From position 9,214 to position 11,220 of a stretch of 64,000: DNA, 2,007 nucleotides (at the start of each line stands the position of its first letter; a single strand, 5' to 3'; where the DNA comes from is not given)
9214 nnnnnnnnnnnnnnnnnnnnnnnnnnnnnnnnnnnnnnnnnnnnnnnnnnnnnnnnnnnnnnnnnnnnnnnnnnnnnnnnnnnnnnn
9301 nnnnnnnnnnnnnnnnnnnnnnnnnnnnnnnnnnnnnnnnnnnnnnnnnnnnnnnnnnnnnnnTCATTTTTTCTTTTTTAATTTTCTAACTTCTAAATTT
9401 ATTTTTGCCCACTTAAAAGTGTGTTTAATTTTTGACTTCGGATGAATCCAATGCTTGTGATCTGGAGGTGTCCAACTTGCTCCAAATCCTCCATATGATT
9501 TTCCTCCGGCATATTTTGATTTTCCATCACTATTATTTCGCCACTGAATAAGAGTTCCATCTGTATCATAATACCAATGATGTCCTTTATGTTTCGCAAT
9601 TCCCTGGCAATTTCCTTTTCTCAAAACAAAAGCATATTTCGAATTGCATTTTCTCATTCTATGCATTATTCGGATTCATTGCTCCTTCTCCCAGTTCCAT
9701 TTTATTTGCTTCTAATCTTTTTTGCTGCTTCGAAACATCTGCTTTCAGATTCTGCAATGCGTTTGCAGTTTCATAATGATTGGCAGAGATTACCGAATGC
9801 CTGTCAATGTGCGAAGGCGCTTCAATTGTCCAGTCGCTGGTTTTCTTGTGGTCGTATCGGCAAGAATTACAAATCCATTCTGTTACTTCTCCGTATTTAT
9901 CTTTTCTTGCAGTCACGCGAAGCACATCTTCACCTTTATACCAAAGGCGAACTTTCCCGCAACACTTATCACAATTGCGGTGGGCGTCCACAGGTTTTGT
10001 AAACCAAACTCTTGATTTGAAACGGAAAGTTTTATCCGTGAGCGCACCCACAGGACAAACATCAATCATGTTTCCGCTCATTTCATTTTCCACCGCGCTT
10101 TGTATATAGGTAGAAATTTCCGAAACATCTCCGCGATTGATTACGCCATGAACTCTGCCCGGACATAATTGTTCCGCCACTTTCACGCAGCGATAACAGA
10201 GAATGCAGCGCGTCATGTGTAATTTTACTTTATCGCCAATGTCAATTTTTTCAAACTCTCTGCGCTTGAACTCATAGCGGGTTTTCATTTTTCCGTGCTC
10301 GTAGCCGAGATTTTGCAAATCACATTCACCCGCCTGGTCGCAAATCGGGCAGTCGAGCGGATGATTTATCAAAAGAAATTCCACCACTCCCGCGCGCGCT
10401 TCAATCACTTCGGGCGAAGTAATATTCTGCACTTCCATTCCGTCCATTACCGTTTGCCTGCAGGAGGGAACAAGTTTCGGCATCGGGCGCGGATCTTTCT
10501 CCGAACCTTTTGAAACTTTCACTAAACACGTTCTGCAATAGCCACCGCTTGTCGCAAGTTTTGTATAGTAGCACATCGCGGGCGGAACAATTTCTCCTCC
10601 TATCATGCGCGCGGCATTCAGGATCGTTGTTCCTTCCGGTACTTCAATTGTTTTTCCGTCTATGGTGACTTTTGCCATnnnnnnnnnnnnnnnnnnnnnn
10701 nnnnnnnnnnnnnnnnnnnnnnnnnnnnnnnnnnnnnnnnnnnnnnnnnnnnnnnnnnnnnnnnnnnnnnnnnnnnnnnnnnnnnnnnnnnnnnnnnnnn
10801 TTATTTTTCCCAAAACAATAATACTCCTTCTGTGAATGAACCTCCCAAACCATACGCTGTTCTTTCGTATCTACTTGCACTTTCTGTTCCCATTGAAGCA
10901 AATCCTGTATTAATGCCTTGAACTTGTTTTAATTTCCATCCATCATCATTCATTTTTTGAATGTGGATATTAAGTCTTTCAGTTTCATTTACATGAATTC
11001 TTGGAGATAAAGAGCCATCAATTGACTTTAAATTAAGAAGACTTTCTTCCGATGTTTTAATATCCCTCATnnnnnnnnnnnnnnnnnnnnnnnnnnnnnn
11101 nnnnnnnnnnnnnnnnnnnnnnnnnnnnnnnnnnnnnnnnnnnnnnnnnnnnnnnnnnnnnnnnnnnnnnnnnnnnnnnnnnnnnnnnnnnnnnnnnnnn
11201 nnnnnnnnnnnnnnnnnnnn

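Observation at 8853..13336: Complex I operon threaded by three independent accessory gene cassettes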

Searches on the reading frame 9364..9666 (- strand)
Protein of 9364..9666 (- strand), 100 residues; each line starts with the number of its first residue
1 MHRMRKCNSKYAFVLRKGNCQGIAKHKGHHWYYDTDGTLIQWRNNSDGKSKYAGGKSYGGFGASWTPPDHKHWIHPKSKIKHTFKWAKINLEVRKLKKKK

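Call 3: search_protein_families(library=pfam, proteins=[window:9364-9666:-], max_evalue=0.1)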
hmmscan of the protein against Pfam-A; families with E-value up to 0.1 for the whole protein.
window:9364-9666:- (100 aa): 0 families

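Call 6: search_protein_families(library=ncbifam, proteins=[window:9364-9666:-], max_evalue=0.1)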
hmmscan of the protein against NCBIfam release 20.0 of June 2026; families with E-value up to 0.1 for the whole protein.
window:9364-9666:- (100 aa): 0 families

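Call 24: find_homologous_proteins(query=window:9364-9666:-, max_evalue=0.01)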
Query window:9364-9666:- (100 aa): 1 proteins with E <= 0.01 among 2 candidates.
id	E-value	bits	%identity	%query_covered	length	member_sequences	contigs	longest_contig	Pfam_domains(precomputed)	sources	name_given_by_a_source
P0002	4.4e-56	206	96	89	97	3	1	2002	-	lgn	-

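Call 26: find_encoding_contigs(protein=P0002, flank=5000, max_places=5)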
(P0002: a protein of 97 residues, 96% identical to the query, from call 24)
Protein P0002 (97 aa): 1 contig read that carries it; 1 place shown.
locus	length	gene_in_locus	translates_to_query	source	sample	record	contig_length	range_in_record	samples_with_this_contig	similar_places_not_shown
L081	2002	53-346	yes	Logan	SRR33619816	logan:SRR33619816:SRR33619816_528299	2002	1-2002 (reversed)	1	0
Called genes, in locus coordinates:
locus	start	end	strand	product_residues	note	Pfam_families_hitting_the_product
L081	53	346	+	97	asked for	-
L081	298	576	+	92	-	-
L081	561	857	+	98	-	PF05016:ParE_toxin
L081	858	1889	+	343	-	PF00146:NADHdh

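Call 31: search_protein_families(library=phrogs, proteins=[window:9364-9666:-], max_evalue=0.05)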
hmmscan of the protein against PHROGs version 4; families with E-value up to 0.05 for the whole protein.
window:9364-9666:- (100 aa): 0 families

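Call 32: search_protein_families(library=padloc, proteins=[window:9364-9666:-], max_evalue=0.05)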
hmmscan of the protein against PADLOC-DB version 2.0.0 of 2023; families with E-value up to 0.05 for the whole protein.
window:9364-9666:- (100 aa): 0 families

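Call 38: search_protein_representatives(protein=window:9364-9666:-)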
Query: 100 residues. Proteins with E-value up to 0.001 (for the whole library): 81; up to 1e-10: 4; up to 1e-30: 0. The best 81 are listed.
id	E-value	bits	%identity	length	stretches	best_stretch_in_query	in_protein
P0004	2.1e-21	92.2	49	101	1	1-91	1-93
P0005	1.1e-18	83.5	45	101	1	3-97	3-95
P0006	3.7e-11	59.2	66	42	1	52-89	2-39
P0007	5.0e-11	58.9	47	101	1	5-98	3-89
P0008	1.5e-10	57.3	45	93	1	2-84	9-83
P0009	1.7e-10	57.2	47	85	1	4-88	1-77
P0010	2.2e-10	56.8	45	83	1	4-83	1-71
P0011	5.7e-10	55.4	44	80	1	16-92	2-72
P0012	1.1e-09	54.5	39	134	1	1-79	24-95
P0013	2.1e-09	53.6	38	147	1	10-88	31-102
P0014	7.6e-09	51.8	46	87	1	3-87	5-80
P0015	2.0e-08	50.4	42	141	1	3-84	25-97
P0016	4.6e-08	49.3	49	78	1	2-81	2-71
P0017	5.2e-08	49.1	42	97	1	16-98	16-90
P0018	7.7e-08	48.6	31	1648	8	19-53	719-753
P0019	1.3e-07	47.8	45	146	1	16-83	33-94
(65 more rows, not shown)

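Call 40: search_dna_similar(query=window:9364-9666:-, collection=phages, mode=protein, max_evalue=0.001, max_rows=20)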
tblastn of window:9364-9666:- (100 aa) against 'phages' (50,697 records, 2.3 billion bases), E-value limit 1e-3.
Records with a match: 1; places in all: 1; records where one place covers at least 80% of the query: 1.
Best place of each record, by identity: <60% 1.
By first word of the organism name: uncultured 1.
By host as written in the record: - 1.
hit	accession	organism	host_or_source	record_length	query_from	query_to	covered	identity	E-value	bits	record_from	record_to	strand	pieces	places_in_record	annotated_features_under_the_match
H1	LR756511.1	uncultured phage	metagenomic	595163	4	95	92%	40.2%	1e-12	67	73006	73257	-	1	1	record has no annotation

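Call 42: find_encoding_contigs(protein=P0004, flank=4000, max_places=4)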
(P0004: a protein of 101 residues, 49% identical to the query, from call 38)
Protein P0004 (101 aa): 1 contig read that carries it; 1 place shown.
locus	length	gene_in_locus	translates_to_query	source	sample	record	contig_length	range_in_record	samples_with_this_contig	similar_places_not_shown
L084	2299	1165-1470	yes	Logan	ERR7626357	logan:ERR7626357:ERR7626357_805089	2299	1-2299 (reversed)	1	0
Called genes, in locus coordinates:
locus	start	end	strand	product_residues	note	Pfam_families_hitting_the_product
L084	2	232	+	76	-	?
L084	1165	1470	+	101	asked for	-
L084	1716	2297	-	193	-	?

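Call 43: find_encoding_contigs(protein=P0005, flank=4000, max_places=4)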
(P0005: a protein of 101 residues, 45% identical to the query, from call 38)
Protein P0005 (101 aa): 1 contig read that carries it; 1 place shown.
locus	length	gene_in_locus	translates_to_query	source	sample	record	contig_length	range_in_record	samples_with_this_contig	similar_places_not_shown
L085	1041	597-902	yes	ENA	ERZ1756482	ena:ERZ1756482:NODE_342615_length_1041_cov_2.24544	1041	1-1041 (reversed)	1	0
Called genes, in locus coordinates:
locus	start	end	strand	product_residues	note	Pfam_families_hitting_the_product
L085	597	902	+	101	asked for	-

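Call 44: find_encoding_contigs(protein=P0012, flank=4000, max_places=4)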
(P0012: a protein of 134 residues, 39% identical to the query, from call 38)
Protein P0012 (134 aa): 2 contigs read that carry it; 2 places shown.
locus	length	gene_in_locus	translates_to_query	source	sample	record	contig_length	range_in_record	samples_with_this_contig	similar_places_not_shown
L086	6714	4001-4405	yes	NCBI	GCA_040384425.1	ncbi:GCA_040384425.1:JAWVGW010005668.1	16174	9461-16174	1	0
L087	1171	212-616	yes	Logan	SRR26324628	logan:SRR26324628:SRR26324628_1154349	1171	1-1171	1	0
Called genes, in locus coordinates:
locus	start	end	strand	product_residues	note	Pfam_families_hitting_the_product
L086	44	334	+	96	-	-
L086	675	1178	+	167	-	-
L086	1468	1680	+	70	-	-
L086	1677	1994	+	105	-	-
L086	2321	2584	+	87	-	-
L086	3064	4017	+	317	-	-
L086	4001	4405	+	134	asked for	-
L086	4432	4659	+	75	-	-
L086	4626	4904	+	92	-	-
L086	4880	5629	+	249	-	-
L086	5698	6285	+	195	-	-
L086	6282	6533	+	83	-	-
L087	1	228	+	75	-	?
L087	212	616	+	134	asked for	-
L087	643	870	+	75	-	-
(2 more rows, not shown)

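Call 45: find_encoding_contigs(protein=P0019, flank=4000, max_places=4)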
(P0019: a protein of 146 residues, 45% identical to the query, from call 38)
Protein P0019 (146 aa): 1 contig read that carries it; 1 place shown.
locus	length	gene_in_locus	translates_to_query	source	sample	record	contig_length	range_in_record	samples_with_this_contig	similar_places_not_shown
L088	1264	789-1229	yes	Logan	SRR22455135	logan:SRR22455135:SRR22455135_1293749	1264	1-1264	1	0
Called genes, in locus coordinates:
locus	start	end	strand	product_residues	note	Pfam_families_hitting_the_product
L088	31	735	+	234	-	-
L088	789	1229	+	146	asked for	-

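Call 51: predict_structure(alignment_id=A2)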
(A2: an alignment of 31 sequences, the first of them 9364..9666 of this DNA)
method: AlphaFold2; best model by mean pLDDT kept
length: 100 residues; sequences in the alignment: 31
mean_pLDDT: 85.0   pTM: 0.72
mean pLDDT of the five models: 85.0, 84.2, 82.8, 82.7, 78.8
residues with pLDDT >= 90: 58; 70-90: 29; 50-70: 9; < 50: 4
segments of 3 or more residues with pLDDT < 50: 57-59
pLDDT, mean of each block of 10 residues (from residue 1): 83 83 91 94 82 52 87 92 93 92
secondary structure, 60 per line:
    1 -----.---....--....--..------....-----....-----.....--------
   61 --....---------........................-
elements in order: E10-13 E16-19 E30-33 E39-42 H48-52 E63-66 H76-82 H84-99

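Call 84: search_solved_structures(query=A2, max_evalue=1)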
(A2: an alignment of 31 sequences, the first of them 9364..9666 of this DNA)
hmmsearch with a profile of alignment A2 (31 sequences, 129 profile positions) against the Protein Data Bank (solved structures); distinct sequences matched with E-value up to 1: 0.

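Call 86: fold_search(model_id=the predicted structure, library=viral)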
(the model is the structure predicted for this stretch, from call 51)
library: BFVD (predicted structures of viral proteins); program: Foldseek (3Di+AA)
matches with E <= 10: 224; with E <= 0.001: 0
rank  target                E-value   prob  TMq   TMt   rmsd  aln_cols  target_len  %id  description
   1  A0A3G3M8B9            5.3e-01  0.41  0.27  0.29   8.6        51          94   24  Uncharacterized protein [Gordonia phage Bizzy]
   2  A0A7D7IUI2            1.4e+00  0.06  0.20  0.29  13.5        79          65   13  (no name in the UniProt tables at hand)
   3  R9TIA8                1.4e+00  0.04  0.18  0.20  11.9        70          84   13  Uncharacterized protein [Vibrio phage nt-1]
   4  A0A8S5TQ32            1.5e+00  0.03  0.16  0.13  12.6        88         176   12  Uncharacterized protein [Myoviridae sp. ctCXW4]
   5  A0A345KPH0            1.6e+00  0.18  0.27  0.12   9.5        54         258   22  Uncharacterized protein [Gordonia phage Ribeye]
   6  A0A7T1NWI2            1.9e+00  0.10  0.25  0.22  12.2        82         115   13  Uncharacterized protein [Gordonia phage Lilbeanie]
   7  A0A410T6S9            1.9e+00  0.04  0.17  0.06  10.2        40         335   15  (no name in the UniProt tables at hand)
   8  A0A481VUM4            1.9e+00  0.02  0.15  0.16   9.4        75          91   16  Uncharacterized protein [Mycobacterium phage Kevin1]
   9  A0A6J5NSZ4            2.0e+00  0.10  0.26  0.37   9.6        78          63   15  Uncharacterized protein [uncultured Caudovirales phage]
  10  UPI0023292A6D         2.0e+00  0.09  0.25  0.28  10.4        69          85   16  (no name look-up for this kind of identifier)
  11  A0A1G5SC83            2.1e+00  0.08  0.21  0.29  10.9        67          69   13  (no name in the UniProt tables at hand)
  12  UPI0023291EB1         2.2e+00  0.23  0.29  0.27   3.2        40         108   22  (no name look-up for this kind of identifier)
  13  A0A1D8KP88            2.2e+00  0.05  0.18  0.24  13.5        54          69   15  Uncharacterized protein [Synechococcus phage S-CAM9]
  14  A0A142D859            2.2e+00  0.04  0.21  0.06  15.6        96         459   12  Maturation (Fragment) [ssRNA phage AVE004]
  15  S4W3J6                2.2e+00  0.03  0.15  0.04   7.5        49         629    8  F-box domain containing protein [Pandoravirus salinus]
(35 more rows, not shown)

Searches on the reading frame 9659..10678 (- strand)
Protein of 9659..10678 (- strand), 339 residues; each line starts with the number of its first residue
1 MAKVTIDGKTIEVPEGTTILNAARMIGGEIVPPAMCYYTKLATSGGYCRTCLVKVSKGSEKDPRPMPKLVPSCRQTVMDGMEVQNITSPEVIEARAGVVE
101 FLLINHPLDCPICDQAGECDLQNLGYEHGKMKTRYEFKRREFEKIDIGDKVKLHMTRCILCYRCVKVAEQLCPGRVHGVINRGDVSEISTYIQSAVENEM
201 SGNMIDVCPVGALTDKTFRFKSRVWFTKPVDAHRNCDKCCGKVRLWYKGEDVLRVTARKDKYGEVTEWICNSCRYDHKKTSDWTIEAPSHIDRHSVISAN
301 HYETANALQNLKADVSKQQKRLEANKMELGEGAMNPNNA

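Call 3: search_protein_families(library=pfam, proteins=[window:9659-10678:-], max_evalue=0.1)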
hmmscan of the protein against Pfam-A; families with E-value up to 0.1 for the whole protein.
window:9659-10678:- (339 aa): 4 families
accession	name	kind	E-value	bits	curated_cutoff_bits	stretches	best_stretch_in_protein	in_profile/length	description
PF22117.2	Fer4_Nqo3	-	4.8e-27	94.4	27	1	148-214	1-67/67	NADH-quinone oxidoreductase subunit 3, ferredoxin-like domain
PF10588.14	NADH-G_4Fe-4S_3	-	1.8e-16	59.8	27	1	95-131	1-37/40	NADH-ubiquinone oxidoreductase-G iron-sulfur binding region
PF13510.11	Fer2_4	-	5.3e-14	52.5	22.8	1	3-85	5-79/82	2Fe-2S iron-sulfur cluster binding domain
PF00111.32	Fer2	-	1.9e-07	31.3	21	1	4-61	1-59/77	2Fe-2S iron-sulfur cluster binding domain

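Call 6: search_protein_families(library=ncbifam, proteins=[window:9659-10678:-], max_evalue=0.1)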
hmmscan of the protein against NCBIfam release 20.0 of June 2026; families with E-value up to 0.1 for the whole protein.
window:9659-10678:- (339 aa): 10 families
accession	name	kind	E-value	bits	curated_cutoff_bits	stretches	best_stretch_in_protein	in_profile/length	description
TIGR01973.1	NuoG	equivalog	1.9e-87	294.5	470.05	1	4-292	1-277/606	NADH-quinone oxidoreductase subunit NuoG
NF005895.0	PRK07860.1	equivalog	1.9e-66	224.7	802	1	3-280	19-286/811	NADH-quinone oxidoreductase subunit G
NF040763.1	FeFe_hydrog_A6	exception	4.5e-41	140.9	765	1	3-217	2-209/571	NADH-dependent [FeFe] hydrogenase, group A6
NF006305.0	PRK08493.1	equivalog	4.2e-35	121.1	591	2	2-169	2-154/819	NADH-quinone oxidoreductase subunit G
NF005745.0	PRK07569.1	equivalog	3.2e-32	111.8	333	1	4-216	6-210/238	bidirectional hydrogenase complex protein HoxU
NF040762.1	Hydr_FeFe_Clost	exception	2.7e-20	72.5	900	1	3-217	2-208/572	ferredoxin hydrogenase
NF009454.0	PRK12814.1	equivalog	1.5e-12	46.7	916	1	4-110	6-100/657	putative NADPH-dependent glutamate synthase small subunit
TIGR02512.1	FeFe_hydrog_A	subfamily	0.00028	19.9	405.95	1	151-217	2-71/375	[FeFe] hydrogenase, group A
NF006221.0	PRK08348.1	subfamily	0.024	14.3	124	0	145-169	64-88/136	NADH-plastoquinone oxidoreductase subunit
NF006076.0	PRK08222.1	equivalog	0.073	12.9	270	0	151-176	68-89/181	hydrogenase 4 subunit H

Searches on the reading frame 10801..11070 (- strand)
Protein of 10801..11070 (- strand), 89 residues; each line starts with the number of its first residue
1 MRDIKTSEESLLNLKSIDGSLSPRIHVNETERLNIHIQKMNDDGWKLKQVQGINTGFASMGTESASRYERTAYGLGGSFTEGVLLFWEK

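Call 3: search_protein_families(library=pfam, proteins=[window:10801-11070:-], max_evalue=0.1)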
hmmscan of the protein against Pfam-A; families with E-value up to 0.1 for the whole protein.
window:10801-11070:- (89 aa): 0 families

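Call 6: search_protein_families(library=ncbifam, proteins=[window:10801-11070:-], max_evalue=0.1)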
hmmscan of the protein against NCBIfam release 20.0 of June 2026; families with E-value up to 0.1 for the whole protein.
window:10801-11070:- (89 aa): 0 families

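Call 23: find_homologous_proteins(query=window:10801-11070:-, max_evalue=0.01)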
Query window:10801-11070:- (89 aa): 1 proteins with E <= 0.01 among 1 candidates.
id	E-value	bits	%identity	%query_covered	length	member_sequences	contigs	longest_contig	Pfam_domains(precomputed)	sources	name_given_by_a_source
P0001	6.5e-52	191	100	100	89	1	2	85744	-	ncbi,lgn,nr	ncbi:MAG: hypothetical protein HY063_08720 [Bacteroidetes bacterium]|nr:hypothetical protein [Bacter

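Call 31: search_protein_families(library=phrogs, proteins=[window:10801-11070:-], max_evalue=0.05)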
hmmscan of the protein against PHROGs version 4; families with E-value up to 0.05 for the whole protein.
window:10801-11070:- (89 aa): 0 families

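Call 32: search_protein_families(library=padloc, proteins=[window:10801-11070:-], max_evalue=0.05)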
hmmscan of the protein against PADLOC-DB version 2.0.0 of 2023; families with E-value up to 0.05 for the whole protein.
window:10801-11070:- (89 aa): 0 families

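Call 80: predict_structure(protein=window:10801-11070:-)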
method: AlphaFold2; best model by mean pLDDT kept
length: 89 residues; sequences in the alignment: 1
mean_pLDDT: 46.5   pTM: 0.31
mean pLDDT of the five models: 46.5, 46.2, 43.2, 42.2, 40.4
residues with pLDDT >= 90: 0; 70-90: 0; 50-70: 33; < 50: 56
segments of 3 or more residues with pLDDT < 50: 1-11, 15-19, 26-32, 52-82
pLDDT, mean of each block of 10 residues (from residue 1): 34 48 49 52 61 40 40 41 56
secondary structure, 60 per line:
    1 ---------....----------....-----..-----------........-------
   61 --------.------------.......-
elements in order: E10-13 E24-27 E46-53 E82-88
